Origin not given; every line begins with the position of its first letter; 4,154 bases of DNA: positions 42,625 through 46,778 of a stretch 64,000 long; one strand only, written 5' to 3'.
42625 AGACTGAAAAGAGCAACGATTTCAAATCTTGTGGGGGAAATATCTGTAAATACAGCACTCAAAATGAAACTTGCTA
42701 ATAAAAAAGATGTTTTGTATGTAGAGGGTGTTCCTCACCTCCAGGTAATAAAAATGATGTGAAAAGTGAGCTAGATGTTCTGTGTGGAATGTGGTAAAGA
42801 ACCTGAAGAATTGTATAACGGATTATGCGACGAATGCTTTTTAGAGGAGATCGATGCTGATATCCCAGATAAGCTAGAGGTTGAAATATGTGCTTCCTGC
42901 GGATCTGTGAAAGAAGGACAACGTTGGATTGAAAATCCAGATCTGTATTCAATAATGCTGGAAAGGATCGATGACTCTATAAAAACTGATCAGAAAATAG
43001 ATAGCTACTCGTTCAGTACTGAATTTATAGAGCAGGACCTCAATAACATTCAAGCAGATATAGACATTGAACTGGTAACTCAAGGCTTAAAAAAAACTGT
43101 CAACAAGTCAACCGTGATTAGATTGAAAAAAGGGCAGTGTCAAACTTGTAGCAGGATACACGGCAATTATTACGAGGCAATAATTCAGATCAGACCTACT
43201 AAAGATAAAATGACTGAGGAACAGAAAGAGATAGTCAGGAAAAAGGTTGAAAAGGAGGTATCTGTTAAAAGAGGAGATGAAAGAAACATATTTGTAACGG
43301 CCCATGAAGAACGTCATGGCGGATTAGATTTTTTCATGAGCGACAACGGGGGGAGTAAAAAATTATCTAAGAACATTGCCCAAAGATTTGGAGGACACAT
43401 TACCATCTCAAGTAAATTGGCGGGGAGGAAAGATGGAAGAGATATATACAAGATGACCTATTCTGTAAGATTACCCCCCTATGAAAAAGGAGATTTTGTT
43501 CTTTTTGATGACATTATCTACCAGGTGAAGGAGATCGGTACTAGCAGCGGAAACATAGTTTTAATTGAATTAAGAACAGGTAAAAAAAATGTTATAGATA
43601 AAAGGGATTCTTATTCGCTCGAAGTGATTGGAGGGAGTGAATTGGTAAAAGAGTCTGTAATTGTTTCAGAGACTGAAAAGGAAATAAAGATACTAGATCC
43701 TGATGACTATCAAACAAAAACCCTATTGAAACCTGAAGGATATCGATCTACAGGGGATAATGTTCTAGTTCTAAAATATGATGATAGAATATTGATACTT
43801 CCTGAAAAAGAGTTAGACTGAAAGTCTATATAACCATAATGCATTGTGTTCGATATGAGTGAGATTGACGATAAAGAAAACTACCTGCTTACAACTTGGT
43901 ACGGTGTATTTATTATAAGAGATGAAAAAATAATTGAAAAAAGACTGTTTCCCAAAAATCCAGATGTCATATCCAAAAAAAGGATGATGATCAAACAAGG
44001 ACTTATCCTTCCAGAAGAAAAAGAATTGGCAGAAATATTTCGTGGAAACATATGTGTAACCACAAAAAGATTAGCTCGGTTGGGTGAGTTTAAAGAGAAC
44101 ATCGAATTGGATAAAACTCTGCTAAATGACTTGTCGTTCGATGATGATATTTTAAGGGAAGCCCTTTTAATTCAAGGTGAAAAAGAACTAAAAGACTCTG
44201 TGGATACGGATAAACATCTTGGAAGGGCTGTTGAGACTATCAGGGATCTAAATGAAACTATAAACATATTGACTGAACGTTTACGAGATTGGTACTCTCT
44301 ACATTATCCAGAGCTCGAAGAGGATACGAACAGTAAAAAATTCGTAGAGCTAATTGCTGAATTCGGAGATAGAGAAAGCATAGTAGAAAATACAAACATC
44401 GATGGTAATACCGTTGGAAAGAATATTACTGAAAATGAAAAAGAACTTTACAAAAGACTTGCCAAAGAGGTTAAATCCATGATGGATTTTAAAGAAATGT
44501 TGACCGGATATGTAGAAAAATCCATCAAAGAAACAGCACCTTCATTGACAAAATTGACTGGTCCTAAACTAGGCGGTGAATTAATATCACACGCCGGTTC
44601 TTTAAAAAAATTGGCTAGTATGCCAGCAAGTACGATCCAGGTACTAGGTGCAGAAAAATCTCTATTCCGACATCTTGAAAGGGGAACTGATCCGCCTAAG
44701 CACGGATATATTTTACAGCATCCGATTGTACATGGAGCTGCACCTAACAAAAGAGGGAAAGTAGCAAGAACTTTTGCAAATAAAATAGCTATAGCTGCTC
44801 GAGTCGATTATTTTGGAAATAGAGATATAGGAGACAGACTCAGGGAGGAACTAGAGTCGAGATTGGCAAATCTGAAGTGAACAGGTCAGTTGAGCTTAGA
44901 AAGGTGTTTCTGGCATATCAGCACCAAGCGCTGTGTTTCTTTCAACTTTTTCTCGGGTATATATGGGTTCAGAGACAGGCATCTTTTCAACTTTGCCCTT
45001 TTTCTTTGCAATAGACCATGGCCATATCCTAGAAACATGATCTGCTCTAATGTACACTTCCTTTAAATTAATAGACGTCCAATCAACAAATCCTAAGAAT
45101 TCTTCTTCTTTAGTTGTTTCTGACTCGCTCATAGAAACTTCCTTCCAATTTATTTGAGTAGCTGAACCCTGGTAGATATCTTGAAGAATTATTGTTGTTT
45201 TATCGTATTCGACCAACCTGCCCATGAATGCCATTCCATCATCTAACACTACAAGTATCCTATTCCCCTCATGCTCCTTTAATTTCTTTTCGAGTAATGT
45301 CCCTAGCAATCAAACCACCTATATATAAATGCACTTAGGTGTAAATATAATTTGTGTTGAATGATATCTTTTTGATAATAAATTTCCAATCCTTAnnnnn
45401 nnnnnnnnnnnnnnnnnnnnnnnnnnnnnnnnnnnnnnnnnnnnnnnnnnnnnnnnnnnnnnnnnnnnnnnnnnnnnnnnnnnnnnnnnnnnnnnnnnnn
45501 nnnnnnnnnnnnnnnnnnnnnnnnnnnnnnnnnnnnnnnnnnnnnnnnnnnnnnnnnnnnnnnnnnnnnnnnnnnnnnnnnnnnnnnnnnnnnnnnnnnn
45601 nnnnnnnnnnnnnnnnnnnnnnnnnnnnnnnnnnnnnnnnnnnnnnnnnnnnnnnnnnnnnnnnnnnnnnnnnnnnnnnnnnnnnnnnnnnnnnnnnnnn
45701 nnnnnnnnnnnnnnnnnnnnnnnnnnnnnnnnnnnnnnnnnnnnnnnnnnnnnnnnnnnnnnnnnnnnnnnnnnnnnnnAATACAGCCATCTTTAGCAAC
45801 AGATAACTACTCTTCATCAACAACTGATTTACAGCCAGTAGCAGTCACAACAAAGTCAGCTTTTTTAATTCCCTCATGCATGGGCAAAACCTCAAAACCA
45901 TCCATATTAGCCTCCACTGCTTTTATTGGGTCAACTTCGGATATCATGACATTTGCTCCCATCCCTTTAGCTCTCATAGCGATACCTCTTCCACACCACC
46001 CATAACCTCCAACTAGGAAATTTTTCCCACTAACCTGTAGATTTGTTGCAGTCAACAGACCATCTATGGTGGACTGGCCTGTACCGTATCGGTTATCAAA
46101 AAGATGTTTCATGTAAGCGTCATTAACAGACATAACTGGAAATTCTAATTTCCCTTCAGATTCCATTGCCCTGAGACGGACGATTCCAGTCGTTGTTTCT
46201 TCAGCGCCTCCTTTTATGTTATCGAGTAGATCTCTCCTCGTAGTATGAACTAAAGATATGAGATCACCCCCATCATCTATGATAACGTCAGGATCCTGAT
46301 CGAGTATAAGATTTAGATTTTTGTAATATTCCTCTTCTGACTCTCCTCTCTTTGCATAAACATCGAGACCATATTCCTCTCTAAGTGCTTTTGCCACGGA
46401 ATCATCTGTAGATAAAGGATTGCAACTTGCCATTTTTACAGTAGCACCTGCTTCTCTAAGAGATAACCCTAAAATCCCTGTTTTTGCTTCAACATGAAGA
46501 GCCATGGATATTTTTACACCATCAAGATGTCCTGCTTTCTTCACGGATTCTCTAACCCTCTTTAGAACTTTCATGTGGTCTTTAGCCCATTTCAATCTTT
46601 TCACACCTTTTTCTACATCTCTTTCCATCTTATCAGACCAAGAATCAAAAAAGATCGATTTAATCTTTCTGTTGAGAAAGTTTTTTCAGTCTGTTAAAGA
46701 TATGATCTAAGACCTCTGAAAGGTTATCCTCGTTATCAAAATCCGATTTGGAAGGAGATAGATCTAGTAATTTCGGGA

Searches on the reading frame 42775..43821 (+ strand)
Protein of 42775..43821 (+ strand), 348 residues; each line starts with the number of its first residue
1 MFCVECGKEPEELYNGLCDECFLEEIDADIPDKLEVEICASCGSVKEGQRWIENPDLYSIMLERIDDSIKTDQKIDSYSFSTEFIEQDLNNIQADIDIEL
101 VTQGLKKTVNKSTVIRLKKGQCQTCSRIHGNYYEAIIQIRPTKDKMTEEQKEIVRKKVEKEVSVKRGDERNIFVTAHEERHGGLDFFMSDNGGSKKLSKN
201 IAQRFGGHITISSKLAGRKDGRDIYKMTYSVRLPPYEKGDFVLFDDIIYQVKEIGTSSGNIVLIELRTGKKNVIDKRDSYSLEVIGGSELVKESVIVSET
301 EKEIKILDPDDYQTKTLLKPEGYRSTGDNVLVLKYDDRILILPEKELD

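Call 36: find_homologous_proteins(query=window:42775-43821:+, max_evalue=1e-20)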
Query window:42775-43821:+ (348 aa): 142 proteins with E <= 1e-20 among 1539 candidates; the best 120 are listed.
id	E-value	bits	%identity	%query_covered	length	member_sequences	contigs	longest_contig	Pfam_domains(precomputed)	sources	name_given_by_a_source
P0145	6.3e-225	764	100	100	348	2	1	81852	PF04981.19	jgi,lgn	-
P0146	1.0e-145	504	61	99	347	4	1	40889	PF04981.19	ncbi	-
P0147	2.1e-143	496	63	99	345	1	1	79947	PF04981.19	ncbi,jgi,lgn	-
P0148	8.3e-142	491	60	100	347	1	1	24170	PF04981.19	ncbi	ncbi:MAG: NMD3-related protein [Thermoplasmata archaeon]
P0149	7.1e-139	481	60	99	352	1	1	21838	PF04981.19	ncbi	-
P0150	7.4e-131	455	57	99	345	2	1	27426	PF04981.19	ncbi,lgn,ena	-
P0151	1.6e-127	444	56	98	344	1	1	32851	PF04981.19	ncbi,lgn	ncbi:MAG: NMD3-related protein [Thermoplasmata archaeon]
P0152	1.9e-127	444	55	99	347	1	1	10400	PF04981.19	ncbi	-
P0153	2.3e-126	440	55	98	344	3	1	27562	PF04981.19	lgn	-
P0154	4.0e-124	433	56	99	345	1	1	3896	PF04981.19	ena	-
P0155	2.9e-123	430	54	98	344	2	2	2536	PF04981.19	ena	-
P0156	8.7e-122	425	54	99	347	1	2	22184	PF04981.19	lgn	-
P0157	9.9e-122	425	55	99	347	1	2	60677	PF04981.19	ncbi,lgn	-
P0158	1.5e-121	424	54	99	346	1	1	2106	PF04981.19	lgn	-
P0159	3.4e-121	423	55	99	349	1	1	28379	PF04981.19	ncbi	ncbi:MAG: 60S ribosomal export protein NMD3 [Thermoplasmatota archaeon]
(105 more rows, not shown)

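Call 38: find_encoding_contigs(protein=P0145, flank=10000, max_places=10)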
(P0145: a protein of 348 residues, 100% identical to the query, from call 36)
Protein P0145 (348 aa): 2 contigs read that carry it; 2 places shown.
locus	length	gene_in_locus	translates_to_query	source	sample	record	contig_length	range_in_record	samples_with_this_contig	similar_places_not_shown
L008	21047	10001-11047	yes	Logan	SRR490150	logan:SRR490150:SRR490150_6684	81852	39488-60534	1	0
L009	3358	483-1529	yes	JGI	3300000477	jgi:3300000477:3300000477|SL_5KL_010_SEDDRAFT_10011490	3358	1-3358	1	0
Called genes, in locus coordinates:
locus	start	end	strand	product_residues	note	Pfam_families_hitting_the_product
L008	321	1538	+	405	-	PF01751:Toprim (weak), PF13155:Toprim_2 (faint), PF13662:Toprim_4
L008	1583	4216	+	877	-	PF01326:PPDK_N, PF00391:PEP-utilizers, PF02896:PEP-utilizers_C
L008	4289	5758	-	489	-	PF00474:SSF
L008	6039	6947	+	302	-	PF00070:Pyr_redox (faint), PF00890:FAD_binding_2 (faint), PF01134:GIDA (faint), PF03486:HI0933_like (weak), PF07992:Pyr_redox_2, PF12831:FAD_oxidored (weak), PF13450:NAD_binding_8 (weak), PF13738:Pyr_redox_3 (weak), +1 more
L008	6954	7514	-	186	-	PF01966:HD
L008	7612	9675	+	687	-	PF17207:MCM_OB, PF00493:MCM, PF01078:Mg_chelatase (faint), PF07728:AAA_5 (weak), PF17855:MCM_lid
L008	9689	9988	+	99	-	PF04242:DUF424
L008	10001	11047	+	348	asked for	PF04981:NMD3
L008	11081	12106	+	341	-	PF01798:Nop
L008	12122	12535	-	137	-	PF01423:LSM (faint)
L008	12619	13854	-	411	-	PF05221:AdoHcyase, PF00670:AdoHcyase_NAD, PF02826:2-Hacid_dh_C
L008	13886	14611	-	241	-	PF02006:PPS_PS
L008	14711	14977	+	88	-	PF24283:DUF7471 (weak)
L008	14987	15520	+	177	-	PF24266:HTH_HVO_0163_N, PF12840:HTH_20, PF01022:HTH_5, PF01047:MarR (weak), PF01978:TrmB, PF03965:Penicillinase_R (weak), PF13412:HTH_24, PF24034:DUF7343, +7 more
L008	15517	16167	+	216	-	PF01135:PCMT, PF01209:Ubie_methyltran, PF01269:Fibrillarin (weak), PF13847:Methyltransf_31, PF13649:Methyltransf_25 (weak)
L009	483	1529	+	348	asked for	PF04981:NMD3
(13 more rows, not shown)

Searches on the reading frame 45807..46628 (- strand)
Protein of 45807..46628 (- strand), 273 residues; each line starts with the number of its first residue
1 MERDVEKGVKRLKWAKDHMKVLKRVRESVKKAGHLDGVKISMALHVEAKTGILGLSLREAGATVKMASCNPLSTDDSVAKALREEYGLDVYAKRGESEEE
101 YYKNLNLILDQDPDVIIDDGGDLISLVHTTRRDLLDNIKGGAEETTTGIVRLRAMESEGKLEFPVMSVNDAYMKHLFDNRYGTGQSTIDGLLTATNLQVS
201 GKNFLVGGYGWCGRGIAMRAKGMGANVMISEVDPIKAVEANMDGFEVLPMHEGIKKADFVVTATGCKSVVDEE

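Call 11: list_cluster_members(proteins=[P0001, window:14088-14408:-, window:45807-46628:-, window:45393-45779:-])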
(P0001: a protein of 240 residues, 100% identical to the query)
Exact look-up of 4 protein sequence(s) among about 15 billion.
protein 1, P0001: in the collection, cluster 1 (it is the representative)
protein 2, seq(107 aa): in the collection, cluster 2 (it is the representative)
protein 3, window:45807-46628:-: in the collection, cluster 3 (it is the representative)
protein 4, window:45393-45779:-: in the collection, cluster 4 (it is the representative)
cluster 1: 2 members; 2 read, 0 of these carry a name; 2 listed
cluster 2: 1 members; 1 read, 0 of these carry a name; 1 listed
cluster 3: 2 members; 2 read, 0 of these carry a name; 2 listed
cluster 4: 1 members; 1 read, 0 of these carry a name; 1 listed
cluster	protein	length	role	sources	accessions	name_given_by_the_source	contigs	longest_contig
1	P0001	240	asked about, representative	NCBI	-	-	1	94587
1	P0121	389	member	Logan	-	-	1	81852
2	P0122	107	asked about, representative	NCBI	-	-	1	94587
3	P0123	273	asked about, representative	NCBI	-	-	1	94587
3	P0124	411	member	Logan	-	-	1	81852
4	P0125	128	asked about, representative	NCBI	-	-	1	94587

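Call 32: search_protein_families(library=ncbifam, proteins=[P0121, P0124])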
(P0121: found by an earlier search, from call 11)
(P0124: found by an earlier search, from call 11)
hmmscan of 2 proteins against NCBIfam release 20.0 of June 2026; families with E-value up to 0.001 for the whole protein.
P0121 (389 aa): 71 families (the best 25 are shown)
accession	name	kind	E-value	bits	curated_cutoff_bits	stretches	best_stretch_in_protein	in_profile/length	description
TIGR02032.1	GG-red-SF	subfamily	1.8e-55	188.7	158.8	1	10-289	1-295/297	geranylgeranyl reductase family protein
TIGR02023.1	BchP-ChlP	subfamily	5.4e-32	111.2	343.3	1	10-319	1-324/388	geranylgeranyl diphosphate reductase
NF041160.1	DGGPL_Thplmales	equivalog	1.3e-30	106.6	780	1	10-353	4-372/396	digeranylgeranylglycerophospholipid reductase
NF041080.1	DGGGPL_reductase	equivalog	3.8e-22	78.8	580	2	182-339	193-359/447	digeranylgeranylglycerophospholipid reductase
TIGR01988.1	Ubi-OHases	subfamily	6.8e-18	64.7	224.65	2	250-315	271-338/387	ubiquinone biosynthesis hydroxylase, UbiH/UbiF/VisC/COQ6 family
NF049967.1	QhpG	equivalog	8.5e-18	64.5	240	2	12-156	1-140/423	flavin-dependent monooxygenase QhpG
NF041385.1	Dggglyphlred_Halo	equivalog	3e-17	62.2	700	2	257-351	279-375/405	digeranylgeranylglycerophospholipid reductase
TIGR02028.1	ChlP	equivalog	5.7e-16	58.3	505.3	1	12-319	3-334/398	geranylgeranyl reductase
NF005612.0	PRK07364.1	equivalog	4.7e-13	48.4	487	0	248-312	285-351/415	FAD-dependent hydroxylase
NF045655.1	MkRedMenJ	equivalog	1.6e-12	47.1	700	1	94-164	97-166/406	menaquinone reductase MenJ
NF005788.0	PRK07608.1-3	equivalog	1.6e-12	46.9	478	1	248-316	270-339/388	UbiH/UbiF family hydroxylase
NF005951.1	PRK08020.1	equivalog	2.5e-12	46.3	590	0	238-287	257-308/388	3-demethoxyubiquinol 3-hydroxylase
NF006593.0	PRK09126.1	equivalog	8.7e-12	44.6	420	1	10-43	5-38/393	5-demethoxyubiquinol-8 5-hydroxylase UbiM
NF006092.0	PRK08244.1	equivalog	3.1e-11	42.6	644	1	10-167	3-168/494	monooxygenase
NF038171.1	maturase_LodB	equivalog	3.9e-11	42.6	400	1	94-166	95-169/361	lysine-epsilon-oxidase maturase LodB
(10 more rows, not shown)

P0124 (411 aa): 10 families
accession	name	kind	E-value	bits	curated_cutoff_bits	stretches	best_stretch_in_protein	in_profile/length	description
NF004005.0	PRK05476.2-3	equivalog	4.8e-186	618.6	275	1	6-409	14-417/418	adenosylhomocysteinase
TIGR00936.1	ahcY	equivalog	2.5e-176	586.6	497.6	1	6-411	10-416/416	adenosylhomocysteinase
NF004010.0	PRK05476.3-3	equivalog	1.7e-87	294.1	512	1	5-406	15-425/432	adenosylhomocysteinase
NF004009.0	PRK05476.3-2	equivalog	7.4e-77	259.2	485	1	7-391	77-459/487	adenosylhomocysteinase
NF004008.0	PRK05476.3-1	equivalog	1.2e-26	93.6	440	1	42-363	18-302/326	adenosylhomocysteinase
NF006162.0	PRK08306.1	equivalog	0.00014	21.2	261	1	187-280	140-235/297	dipicolinate synthase subunit DpsA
TIGR02853.1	spore_dpaA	equivalog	0.00021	20.7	319.65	1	186-280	136-232/287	dipicolinic acid synthetase subunit A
NF041369.1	Dhydh_Halo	equivalog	0.00033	20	400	1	198-287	129-221/305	D-2-hydroxyacid dehydrogenase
NF004017.0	PRK05479.1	equivalog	0.00034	19.5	336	1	199-263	15-80/337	ketol-acid reductoisomerase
NF009714.1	PRK13243.1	equivalog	0.0006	19.2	455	0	197-288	146-240/332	glyoxylate reductase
